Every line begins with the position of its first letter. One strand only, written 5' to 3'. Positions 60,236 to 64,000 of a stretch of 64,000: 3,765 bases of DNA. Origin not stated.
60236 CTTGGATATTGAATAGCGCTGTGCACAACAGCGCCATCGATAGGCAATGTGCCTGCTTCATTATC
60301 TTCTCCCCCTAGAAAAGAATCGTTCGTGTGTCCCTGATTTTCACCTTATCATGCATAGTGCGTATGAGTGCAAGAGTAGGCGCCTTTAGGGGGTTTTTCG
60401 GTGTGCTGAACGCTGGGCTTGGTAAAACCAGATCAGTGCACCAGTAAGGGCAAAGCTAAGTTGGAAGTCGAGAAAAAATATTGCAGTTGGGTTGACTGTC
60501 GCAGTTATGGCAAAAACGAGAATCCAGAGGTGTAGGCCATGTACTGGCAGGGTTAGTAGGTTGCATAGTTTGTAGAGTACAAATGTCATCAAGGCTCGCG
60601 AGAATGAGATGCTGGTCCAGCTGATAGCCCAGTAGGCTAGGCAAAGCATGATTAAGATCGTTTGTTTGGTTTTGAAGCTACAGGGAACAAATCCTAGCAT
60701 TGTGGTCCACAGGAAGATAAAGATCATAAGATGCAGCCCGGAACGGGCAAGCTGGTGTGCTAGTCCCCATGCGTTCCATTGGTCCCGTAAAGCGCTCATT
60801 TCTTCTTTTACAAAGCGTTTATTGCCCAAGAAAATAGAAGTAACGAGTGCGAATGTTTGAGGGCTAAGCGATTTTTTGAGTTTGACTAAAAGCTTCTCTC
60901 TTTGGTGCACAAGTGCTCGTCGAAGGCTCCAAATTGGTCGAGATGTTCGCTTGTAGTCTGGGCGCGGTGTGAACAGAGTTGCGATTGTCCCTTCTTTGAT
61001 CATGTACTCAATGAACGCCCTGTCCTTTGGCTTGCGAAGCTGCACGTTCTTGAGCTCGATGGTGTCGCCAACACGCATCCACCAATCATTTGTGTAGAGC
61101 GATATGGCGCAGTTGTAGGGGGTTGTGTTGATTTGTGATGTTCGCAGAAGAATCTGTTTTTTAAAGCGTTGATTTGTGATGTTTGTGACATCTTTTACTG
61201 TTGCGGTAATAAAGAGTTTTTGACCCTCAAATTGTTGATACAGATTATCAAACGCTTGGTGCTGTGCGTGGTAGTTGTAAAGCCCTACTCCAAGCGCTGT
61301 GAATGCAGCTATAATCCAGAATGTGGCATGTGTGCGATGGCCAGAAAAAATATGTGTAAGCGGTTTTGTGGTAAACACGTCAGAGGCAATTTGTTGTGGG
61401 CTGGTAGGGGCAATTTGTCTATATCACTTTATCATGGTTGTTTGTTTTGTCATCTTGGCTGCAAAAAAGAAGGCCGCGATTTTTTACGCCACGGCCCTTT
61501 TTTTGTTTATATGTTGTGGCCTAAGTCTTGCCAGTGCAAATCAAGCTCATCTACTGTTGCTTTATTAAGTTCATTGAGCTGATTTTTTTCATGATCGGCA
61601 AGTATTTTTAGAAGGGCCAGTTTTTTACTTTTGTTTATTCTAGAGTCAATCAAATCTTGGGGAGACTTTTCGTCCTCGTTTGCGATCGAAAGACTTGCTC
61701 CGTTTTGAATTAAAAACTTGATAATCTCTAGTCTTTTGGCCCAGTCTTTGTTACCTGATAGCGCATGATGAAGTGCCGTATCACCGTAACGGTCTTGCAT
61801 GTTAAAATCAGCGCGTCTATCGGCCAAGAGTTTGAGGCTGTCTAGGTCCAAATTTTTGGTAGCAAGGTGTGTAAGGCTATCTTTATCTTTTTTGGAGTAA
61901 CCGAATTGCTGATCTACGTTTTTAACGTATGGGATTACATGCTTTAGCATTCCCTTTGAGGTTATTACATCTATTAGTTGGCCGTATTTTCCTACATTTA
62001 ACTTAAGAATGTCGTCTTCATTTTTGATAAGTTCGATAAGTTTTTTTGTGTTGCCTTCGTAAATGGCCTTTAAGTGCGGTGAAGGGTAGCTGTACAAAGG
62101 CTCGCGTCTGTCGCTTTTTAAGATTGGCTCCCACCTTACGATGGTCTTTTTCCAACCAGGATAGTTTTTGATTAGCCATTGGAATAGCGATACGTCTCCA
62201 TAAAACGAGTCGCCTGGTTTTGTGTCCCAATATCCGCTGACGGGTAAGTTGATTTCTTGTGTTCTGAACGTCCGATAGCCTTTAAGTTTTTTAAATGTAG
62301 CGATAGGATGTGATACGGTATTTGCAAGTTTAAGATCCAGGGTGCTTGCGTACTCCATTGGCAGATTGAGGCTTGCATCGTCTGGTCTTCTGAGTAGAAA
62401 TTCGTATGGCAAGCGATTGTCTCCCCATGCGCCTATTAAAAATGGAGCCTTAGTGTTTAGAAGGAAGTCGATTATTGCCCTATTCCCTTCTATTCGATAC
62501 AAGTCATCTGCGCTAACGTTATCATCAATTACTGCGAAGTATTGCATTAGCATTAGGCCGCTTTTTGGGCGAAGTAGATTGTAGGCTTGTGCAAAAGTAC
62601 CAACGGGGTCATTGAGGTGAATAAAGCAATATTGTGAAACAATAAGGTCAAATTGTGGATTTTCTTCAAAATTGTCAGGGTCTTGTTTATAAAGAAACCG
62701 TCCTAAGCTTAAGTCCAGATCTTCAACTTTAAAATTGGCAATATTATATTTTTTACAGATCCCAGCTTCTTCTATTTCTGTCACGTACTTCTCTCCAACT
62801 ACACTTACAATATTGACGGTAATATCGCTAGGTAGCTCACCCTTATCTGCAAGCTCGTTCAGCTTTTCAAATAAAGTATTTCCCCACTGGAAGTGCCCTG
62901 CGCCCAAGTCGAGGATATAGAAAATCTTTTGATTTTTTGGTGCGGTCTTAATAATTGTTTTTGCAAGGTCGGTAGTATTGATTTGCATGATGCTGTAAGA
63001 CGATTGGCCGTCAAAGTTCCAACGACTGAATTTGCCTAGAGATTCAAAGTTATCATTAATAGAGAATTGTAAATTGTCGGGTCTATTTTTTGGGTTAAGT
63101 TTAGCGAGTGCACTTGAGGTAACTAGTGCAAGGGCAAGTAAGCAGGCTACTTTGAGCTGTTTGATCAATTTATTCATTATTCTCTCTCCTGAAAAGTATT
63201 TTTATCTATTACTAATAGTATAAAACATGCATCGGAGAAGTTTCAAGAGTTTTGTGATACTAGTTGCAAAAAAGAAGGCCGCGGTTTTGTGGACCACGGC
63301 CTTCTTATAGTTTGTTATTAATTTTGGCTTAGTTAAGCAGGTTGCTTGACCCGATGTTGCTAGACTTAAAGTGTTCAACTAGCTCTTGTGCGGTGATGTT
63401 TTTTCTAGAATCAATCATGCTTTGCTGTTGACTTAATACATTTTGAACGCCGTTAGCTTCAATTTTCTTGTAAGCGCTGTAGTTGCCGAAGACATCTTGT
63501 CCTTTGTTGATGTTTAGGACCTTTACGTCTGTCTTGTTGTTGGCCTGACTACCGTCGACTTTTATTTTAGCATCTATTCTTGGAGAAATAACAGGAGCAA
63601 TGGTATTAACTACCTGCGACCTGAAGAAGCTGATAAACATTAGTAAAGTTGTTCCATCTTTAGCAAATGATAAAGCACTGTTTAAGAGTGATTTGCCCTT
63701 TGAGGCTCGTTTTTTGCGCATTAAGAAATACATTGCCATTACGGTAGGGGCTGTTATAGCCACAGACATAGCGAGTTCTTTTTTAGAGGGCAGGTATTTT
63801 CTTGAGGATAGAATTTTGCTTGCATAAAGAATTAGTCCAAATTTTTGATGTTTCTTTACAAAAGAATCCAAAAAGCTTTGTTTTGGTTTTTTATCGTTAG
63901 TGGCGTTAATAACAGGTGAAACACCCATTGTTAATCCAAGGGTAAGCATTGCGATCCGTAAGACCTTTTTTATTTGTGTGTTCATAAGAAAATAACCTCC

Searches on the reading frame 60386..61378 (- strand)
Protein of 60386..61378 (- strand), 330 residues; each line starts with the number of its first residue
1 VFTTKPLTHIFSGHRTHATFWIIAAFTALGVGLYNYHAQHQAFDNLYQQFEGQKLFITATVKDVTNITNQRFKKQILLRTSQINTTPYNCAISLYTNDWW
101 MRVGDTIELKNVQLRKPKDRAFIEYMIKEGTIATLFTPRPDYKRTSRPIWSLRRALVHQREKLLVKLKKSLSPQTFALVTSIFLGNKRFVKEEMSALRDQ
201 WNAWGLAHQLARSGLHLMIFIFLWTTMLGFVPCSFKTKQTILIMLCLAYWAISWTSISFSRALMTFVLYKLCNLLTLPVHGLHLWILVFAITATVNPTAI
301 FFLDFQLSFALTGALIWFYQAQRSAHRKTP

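Call 9: search_protein_families(library=pfam, proteins=[window:60386-61378:-])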
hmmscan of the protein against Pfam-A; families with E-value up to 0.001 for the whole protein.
window:60386-61378:- (330 aa): 2 families
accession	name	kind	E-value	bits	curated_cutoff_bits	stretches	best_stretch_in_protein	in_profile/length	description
PF03772.21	Competence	-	6.3e-19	68.8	23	1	184-326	3-145/270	Competence protein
PF13567.11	DUF4131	-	6.5e-05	23.1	31.6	1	16-117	28-133/165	Domain of unknown function (DUF4131)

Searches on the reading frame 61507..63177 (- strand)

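Call 9: search_protein_families(library=pfam, proteins=[window:61507-63177:-])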
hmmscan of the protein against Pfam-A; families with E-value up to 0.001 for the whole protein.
window:61507-63177:- (556 aa): 8 families
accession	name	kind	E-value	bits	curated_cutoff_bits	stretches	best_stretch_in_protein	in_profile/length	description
PF13637.12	Ank_4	-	1.5e-09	38.3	22.7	1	444-490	9-50/50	Ankyrin repeats (many copies)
PF12796.13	Ank_2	-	6.1e-08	33.6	27.3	1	424-497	27-87/90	Ankyrin repeats (3 copies)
PF00023.36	Ank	-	2.6e-07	31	21.1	1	464-500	1-32/33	Ankyrin repeat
PF13489.12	Methyltransf_23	-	5.5e-07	29.9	27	1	70-216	8-121/164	Methyltransferase domain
PF08242.18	Methyltransf_12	-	0.00023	22.3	30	0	165-205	54-95/98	Methyltransferase domain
PF13606.12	Ank_3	-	0.00043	20.9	22.3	0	464-497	1-29/30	Ankyrin repeat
PF13857.12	Ank_5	-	0.00069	20.4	27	0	439-472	23-56/56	Ankyrin repeats (many copies)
PF08241.18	Methyltransf_11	-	0.00083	20.4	21.2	0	170-206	56-91/95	Methyltransferase domain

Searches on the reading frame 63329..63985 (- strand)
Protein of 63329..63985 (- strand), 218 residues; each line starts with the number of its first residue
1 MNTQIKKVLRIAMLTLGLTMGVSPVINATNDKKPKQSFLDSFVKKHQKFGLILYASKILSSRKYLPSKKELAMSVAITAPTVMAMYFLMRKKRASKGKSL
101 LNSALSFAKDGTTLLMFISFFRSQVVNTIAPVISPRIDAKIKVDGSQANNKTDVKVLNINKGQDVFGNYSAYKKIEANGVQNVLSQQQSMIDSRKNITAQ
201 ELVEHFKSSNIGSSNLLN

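Call 9: search_protein_families(library=pfam, proteins=[window:63329-63985:-])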
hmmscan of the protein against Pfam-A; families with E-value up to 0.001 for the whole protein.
window:63329-63985:- (218 aa): 0 families

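Call 11: find_encoding_contigs(protein=window:63332-63985:-, flank=10000, max_places=4)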
Protein window:63332-63985:- (218 aa): 22 contigs read that carry it; 4 places shown.
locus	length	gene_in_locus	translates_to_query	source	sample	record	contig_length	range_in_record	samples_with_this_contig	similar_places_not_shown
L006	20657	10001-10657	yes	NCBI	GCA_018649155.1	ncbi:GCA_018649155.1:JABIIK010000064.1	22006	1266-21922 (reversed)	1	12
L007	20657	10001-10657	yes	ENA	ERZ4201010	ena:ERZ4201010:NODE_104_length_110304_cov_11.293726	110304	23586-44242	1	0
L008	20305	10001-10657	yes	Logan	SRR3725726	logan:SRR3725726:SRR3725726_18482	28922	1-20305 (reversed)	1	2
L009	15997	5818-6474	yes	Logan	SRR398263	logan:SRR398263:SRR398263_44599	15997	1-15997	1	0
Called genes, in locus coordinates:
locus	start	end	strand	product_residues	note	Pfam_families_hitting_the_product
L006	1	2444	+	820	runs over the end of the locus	PF00133:tRNA-synt_1, PF01406:tRNA-synt_1e (faint), PF09334:tRNA-synt_1g, PF13603:tRNA-synt_1_2, PF00133:tRNA-synt_1, PF09334:tRNA-synt_1g (weak), PF08264:Anticodon_1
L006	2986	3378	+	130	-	-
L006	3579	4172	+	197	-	-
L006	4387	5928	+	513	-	-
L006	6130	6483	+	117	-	-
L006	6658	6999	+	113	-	-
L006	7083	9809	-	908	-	PF00675:Peptidase_M16, PF05193:Peptidase_M16_C, PF00675:Peptidase_M16, PF05193:Peptidase_M16_C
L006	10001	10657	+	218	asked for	-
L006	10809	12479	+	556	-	PF13489:Methyltransf_23 (weak), PF00023:Ank (faint), PF12796:Ank_2, PF13637:Ank_4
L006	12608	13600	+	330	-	PF03772:Competence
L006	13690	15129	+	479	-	PF03415:Peptidase_C11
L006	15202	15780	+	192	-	PF03167:UDG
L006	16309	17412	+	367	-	PF08529:NusA_N, PF13184:KH_NusA_1st, PF26594:KH_NusA_2nd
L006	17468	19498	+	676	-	PF04760:IF2_N (weak), PF00009:GTP_EFTU, PF00071:Ras (faint), PF01926:MMR_HSR1, PF22042:EF-G_D2, PF11987:IF-2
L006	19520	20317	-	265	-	PF12796:Ank_2, PF13637:Ank_4 (faint), PF13857:Ank_5, PF00023:Ank, PF13606:Ank_3 (weak)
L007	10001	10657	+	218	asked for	-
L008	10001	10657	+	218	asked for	-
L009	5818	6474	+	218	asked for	-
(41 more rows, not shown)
